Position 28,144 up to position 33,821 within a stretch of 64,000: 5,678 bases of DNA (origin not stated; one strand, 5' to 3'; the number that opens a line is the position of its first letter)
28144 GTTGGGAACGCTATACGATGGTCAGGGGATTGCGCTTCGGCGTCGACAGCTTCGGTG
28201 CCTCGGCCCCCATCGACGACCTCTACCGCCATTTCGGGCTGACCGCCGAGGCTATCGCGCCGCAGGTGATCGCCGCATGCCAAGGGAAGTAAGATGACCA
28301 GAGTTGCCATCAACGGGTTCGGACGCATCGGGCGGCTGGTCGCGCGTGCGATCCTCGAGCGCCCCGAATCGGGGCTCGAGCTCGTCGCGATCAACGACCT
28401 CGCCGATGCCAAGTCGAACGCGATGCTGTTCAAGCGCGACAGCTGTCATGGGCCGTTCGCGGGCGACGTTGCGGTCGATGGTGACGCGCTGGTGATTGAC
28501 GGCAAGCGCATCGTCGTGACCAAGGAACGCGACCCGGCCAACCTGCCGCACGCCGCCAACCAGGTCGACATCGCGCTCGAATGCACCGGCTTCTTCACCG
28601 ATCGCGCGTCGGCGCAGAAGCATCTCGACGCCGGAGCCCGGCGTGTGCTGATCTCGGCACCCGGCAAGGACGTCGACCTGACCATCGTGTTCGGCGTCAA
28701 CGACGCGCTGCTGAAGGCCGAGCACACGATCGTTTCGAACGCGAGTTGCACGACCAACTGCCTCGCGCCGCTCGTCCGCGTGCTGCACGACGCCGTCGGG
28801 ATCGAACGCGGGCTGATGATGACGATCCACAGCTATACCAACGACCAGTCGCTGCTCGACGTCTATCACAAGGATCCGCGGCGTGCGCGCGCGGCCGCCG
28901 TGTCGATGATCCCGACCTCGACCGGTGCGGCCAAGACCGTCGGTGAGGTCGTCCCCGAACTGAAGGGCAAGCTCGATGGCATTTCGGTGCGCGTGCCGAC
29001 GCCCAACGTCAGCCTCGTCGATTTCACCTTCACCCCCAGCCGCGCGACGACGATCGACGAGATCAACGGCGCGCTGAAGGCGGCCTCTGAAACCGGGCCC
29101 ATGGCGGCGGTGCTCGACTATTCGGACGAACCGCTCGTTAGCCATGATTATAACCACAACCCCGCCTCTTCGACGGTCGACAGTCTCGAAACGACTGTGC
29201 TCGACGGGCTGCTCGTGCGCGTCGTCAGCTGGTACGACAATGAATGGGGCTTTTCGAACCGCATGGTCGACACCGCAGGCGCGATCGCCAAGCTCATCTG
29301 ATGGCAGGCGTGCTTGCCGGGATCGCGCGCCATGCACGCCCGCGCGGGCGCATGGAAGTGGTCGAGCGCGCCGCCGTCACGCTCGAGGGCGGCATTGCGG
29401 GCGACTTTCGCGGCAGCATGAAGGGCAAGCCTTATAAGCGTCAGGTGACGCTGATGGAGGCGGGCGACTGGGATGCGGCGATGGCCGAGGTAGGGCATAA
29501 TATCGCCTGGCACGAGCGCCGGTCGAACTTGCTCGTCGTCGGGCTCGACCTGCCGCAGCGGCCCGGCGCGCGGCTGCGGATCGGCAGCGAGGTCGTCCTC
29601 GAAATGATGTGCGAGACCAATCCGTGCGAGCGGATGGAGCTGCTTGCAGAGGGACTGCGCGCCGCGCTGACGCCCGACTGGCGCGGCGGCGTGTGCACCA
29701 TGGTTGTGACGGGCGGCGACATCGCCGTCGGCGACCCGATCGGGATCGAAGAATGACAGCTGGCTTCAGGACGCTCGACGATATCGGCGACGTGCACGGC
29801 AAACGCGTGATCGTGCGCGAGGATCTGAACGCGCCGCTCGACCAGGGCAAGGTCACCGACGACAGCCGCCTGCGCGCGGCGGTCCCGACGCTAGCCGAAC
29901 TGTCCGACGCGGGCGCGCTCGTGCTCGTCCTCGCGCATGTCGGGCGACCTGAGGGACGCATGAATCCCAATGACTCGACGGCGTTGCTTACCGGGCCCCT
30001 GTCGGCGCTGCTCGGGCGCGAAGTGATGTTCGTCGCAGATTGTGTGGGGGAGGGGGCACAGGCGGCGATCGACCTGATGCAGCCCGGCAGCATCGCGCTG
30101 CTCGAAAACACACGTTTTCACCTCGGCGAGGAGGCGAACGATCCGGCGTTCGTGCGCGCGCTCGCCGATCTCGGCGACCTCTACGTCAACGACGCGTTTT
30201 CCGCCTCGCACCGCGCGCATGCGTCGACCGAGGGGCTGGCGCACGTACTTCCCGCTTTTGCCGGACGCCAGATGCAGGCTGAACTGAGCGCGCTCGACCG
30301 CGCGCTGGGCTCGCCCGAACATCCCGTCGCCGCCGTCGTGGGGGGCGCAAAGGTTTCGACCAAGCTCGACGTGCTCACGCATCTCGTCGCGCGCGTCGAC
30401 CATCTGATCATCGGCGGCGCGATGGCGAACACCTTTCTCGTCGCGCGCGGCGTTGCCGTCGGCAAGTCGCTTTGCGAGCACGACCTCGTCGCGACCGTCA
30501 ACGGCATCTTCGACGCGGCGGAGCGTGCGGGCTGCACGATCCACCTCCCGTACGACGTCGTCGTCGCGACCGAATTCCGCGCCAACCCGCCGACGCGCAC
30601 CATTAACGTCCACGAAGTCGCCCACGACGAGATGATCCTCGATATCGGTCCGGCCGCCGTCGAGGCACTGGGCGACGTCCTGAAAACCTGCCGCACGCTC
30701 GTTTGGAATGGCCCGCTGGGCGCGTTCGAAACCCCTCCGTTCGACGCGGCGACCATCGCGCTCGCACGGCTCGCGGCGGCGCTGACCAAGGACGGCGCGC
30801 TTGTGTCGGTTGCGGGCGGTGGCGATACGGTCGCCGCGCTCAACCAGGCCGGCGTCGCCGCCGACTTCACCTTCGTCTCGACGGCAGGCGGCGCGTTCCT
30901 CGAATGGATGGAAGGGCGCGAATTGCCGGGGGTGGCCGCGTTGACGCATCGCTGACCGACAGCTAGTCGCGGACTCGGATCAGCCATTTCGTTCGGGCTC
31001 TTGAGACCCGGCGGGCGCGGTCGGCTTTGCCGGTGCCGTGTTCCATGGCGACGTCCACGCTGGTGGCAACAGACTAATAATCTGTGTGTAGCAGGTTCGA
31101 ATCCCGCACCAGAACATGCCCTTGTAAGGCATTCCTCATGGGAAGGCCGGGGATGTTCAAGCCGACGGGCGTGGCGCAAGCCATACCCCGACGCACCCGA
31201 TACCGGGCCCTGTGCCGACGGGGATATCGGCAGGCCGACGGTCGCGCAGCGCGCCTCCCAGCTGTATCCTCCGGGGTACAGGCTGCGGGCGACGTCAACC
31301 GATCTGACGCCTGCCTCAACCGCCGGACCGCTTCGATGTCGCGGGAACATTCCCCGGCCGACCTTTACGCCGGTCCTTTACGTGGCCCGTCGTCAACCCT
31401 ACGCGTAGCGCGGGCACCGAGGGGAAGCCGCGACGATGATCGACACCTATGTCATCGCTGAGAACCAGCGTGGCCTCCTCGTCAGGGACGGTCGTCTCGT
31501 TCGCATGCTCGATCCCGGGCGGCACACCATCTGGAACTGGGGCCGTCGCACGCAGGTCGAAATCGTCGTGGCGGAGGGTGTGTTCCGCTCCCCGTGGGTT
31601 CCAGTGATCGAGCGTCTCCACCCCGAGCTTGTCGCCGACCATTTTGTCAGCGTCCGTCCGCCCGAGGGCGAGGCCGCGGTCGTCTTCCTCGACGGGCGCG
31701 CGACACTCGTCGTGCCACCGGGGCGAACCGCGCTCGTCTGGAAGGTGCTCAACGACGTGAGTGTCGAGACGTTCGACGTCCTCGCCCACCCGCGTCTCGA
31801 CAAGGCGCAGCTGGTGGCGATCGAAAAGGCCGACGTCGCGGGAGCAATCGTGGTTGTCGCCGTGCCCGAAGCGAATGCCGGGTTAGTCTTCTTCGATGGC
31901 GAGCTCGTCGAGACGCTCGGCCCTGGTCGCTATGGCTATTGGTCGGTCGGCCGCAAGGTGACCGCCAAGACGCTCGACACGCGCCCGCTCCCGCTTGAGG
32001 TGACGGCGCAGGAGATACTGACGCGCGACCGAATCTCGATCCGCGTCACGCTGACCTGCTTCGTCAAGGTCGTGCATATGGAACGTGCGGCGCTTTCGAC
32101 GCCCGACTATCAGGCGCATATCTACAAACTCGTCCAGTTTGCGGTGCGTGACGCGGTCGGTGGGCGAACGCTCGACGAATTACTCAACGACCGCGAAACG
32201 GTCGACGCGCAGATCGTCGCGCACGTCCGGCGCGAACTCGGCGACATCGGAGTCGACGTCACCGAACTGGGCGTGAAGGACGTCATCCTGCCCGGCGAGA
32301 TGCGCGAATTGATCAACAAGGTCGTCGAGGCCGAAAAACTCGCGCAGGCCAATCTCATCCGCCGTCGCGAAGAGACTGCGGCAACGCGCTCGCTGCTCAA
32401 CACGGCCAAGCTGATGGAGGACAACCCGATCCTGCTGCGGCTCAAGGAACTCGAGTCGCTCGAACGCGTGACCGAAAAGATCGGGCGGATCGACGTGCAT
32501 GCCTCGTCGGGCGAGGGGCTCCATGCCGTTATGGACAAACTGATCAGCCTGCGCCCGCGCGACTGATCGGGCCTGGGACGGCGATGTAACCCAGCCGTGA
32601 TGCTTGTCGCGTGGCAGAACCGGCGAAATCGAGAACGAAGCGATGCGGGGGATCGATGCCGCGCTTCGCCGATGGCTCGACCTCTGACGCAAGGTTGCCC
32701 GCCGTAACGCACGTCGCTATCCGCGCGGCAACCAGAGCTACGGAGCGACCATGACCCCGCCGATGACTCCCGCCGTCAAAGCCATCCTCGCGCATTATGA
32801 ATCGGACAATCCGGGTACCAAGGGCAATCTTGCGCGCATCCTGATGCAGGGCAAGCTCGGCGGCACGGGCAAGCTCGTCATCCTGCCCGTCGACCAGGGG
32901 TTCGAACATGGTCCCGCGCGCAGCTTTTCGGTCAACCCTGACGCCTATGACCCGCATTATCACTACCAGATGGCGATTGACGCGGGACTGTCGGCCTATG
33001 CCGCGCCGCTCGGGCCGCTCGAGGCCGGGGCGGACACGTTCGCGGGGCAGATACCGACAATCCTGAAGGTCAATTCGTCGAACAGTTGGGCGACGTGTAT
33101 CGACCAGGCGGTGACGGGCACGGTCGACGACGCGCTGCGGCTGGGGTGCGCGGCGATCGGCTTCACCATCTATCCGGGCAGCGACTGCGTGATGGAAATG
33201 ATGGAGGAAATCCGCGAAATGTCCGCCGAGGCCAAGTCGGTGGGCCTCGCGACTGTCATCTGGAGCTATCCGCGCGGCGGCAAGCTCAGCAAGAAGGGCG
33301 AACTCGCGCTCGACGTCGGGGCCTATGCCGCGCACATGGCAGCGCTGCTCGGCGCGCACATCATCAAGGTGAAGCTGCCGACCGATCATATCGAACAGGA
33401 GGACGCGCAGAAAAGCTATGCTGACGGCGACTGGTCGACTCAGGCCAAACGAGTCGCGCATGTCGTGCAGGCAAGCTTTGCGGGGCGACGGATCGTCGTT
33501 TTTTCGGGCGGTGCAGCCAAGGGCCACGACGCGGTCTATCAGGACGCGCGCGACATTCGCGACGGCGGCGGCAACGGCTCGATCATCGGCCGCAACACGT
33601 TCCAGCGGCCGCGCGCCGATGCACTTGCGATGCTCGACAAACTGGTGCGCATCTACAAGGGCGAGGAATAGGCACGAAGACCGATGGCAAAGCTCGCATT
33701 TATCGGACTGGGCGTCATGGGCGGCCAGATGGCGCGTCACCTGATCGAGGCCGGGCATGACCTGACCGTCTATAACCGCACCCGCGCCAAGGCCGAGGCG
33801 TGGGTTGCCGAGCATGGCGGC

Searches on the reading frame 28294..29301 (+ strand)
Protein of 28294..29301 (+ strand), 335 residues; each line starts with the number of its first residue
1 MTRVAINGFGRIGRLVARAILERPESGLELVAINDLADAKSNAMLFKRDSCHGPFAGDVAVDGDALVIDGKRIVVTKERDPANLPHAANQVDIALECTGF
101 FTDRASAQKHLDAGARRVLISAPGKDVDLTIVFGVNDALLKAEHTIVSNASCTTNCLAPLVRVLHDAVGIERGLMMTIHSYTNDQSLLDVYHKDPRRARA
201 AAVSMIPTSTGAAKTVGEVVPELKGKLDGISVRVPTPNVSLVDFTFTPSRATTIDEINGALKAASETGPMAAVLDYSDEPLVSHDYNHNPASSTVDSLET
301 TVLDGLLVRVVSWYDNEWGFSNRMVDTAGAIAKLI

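Call 22: find_encoding_contigs(protein=window:28294-29301:+, flank=10000, max_places=10)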
Protein window:28294-29301:+ (335 aa): no gene with exactly this product is on record in the collection.

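Call 37: search_protein_families(library=ncbifam, proteins=[window:28294-29301:+], max_evalue=0.00001)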
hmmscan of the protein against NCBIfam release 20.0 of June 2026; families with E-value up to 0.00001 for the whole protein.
window:28294-29301:+ (335 aa): 10 families
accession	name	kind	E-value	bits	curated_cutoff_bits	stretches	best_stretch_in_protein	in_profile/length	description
TIGR01534.1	GAPDH-I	equivalog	2.4e-125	418.2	367.2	1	3-326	1-330/330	type I glyceraldehyde-3-phosphate dehydrogenase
NF005830.0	PRK07729.1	equivalog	1.5e-124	415.3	546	1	1-333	2-332/343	glyceraldehyde-3-phosphate dehydrogenase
NF005641.0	PRK07403.1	equivalog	2.6e-120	401.6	616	1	1-333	1-334/337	type I glyceraldehyde-3-phosphate dehydrogenase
TIGR01532.1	E4PD_g-proteo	equivalog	3e-111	371.8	530.55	1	3-326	1-325/325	erythrose-4-phosphate dehydrogenase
NF010058.0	PRK13535.1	equivalog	5e-110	367.8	539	1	1-333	2-335/339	erythrose-4-phosphate dehydrogenase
NF033735.1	G3PDH_Arsen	exception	5.4e-108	361.3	450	1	4-327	1-322/323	ArsJ-associated glyceraldehyde-3-phosphate dehydrogenase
NF006512.0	PRK08955.1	equivalog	1.1e-98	330.6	563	1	3-330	4-329/334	glyceraldehyde-3-phosphate dehydrogenase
NF011954.0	PRK15425.1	equivalog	6.8e-96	321.2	662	1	3-333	4-331/331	glyceraldehyde-3-phosphate dehydrogenase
NF006139.0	PRK08289.1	equivalog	1.6e-87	294.2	431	1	4-333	131-471/480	glyceraldehyde-3-phosphate dehydrogenase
NF003251.0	PRK04207.1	equivalog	7.3e-06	25.2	185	0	1-35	2-34/343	type II glyceraldehyde-3-phosphate dehydrogenase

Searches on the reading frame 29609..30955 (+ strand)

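Call 37: search_protein_families(library=ncbifam, proteins=[window:29609-30955:+], max_evalue=0.00001)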
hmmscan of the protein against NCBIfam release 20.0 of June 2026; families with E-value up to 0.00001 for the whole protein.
window:29609-30955:+ (448 aa): 1 family
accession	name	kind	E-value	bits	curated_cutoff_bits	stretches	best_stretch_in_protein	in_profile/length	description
NF010569.0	PRK13962.1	equivalog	1.8e-132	442.8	883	1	54-446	4-392/645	bifunctional phosphoglycerate kinase/triosephosphate isomerase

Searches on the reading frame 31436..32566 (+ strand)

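Call 37: search_protein_families(library=ncbifam, proteins=[window:31436-32566:+], max_evalue=0.00001)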
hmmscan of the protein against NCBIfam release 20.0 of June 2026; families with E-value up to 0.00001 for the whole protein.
window:31436-32566:+ (376 aa): 1 family
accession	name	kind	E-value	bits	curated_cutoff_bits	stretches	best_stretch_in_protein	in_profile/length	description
TIGR01933.1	hflK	equivalog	1.1e-11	44.7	159.4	1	142-313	3-174/261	FtsH protease activity modulator HflK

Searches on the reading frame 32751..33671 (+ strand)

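Call 37: search_protein_families(library=ncbifam, proteins=[window:32751-33671:+], max_evalue=0.00001)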
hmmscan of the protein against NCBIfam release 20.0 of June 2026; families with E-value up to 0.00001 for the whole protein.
window:32751-33671:+ (306 aa): 10 families
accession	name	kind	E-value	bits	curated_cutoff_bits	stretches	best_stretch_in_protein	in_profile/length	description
NF006704.0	PRK09250.1-1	equivalog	7.3e-156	517.7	277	1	5-304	3-307/308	class I fructose-bisphosphate aldolase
NF006707.0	PRK09250.1-4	equivalog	3.1e-52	177.7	327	1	19-303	48-348/355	class I fructose-bisphosphate aldolase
NF006705.0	PRK09250.1-2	equivalog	5e-43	147.3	682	1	9-302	36-341/349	class I fructose-bisphosphate aldolase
NF006706.0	PRK09250.1-3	equivalog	4.6e-40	137.6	664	1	25-302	51-342/350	class I fructose-bisphosphate aldolase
NF005556.0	PRK07226.1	subfamily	1.8e-28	99.7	241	1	38-210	17-182/267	2-amino-3,7-dideoxy-D-threo-hept-6-ulosonate synthase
NF040816.1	Fbpase1_Arch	equivalog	1.1e-27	97.2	430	1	22-291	7-248/271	class I fructose-bisphosphate aldolase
NF005321.0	PRK06852.1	equivalog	3.5e-27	95.3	420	1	38-300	33-289/308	aldolase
TIGR01949.1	ADH_synth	equivalog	5e-18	65.7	299.45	1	38-293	12-237/255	2-amino-3,7-dideoxy-D-threo-hept-6-ulosonate synthase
NF006081.0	PRK08227.1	equivalog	1e-08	34.9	297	1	18-207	31-204/291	3-hydroxy-5-phosphonooxypentane-2,4-dione thiolase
NF041223.1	BagB_FevI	exception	3.4e-07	29.7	500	0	106-207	82-182/257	bagremycin/ferroverdin biosynthesis DhnA-type aldolase BagB/FevI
